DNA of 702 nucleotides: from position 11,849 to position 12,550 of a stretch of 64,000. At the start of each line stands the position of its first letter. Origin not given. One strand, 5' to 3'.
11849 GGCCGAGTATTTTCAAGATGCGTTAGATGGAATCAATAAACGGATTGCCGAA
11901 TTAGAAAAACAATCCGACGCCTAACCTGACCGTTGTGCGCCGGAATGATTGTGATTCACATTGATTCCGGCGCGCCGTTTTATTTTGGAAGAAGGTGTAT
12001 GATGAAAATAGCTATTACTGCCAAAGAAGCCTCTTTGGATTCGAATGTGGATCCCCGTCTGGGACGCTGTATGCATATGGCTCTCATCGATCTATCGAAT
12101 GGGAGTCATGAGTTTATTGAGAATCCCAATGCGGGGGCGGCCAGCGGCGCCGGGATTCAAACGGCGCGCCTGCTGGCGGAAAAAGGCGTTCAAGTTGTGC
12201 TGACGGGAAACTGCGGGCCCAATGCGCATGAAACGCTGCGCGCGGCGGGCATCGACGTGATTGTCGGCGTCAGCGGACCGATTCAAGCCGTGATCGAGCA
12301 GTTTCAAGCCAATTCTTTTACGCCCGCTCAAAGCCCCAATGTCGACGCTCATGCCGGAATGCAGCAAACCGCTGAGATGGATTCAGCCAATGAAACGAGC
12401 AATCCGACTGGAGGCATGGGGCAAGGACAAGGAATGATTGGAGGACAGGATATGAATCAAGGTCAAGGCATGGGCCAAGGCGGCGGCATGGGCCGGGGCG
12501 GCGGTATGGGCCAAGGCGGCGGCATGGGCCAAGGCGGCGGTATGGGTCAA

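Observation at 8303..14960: Sigma-54-controlled nine-gene module of four NifX-like proteins, DUF89, DUF5320 and two MinD-type ATPases with ferredoxin inserts, outside any nitrogenase context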

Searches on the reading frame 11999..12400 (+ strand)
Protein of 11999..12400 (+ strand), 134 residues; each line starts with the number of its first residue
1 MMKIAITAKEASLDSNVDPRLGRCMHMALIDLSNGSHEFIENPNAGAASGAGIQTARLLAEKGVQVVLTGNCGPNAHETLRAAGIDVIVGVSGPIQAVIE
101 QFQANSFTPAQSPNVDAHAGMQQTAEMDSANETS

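Call 36: search_solved_structures(query=window:11999-12400:+, max_evalue=1e-8, show_alignments=3)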
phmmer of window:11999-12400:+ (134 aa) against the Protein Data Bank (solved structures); distinct sequences matched with E-value up to 1e-8: 3.
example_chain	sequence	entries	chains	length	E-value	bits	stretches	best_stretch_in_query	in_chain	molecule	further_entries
2wfb_A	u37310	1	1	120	1.6e-16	63.8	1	1-114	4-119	PUTATIVE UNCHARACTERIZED PROTEIN ORP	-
1eo1_A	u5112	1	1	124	1e-15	61.2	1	2-113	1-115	HYPOTHETICAL PROTEIN MTH1175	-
1rdu_A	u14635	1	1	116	1.6e-12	50.9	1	1-104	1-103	conserved hypothetical protein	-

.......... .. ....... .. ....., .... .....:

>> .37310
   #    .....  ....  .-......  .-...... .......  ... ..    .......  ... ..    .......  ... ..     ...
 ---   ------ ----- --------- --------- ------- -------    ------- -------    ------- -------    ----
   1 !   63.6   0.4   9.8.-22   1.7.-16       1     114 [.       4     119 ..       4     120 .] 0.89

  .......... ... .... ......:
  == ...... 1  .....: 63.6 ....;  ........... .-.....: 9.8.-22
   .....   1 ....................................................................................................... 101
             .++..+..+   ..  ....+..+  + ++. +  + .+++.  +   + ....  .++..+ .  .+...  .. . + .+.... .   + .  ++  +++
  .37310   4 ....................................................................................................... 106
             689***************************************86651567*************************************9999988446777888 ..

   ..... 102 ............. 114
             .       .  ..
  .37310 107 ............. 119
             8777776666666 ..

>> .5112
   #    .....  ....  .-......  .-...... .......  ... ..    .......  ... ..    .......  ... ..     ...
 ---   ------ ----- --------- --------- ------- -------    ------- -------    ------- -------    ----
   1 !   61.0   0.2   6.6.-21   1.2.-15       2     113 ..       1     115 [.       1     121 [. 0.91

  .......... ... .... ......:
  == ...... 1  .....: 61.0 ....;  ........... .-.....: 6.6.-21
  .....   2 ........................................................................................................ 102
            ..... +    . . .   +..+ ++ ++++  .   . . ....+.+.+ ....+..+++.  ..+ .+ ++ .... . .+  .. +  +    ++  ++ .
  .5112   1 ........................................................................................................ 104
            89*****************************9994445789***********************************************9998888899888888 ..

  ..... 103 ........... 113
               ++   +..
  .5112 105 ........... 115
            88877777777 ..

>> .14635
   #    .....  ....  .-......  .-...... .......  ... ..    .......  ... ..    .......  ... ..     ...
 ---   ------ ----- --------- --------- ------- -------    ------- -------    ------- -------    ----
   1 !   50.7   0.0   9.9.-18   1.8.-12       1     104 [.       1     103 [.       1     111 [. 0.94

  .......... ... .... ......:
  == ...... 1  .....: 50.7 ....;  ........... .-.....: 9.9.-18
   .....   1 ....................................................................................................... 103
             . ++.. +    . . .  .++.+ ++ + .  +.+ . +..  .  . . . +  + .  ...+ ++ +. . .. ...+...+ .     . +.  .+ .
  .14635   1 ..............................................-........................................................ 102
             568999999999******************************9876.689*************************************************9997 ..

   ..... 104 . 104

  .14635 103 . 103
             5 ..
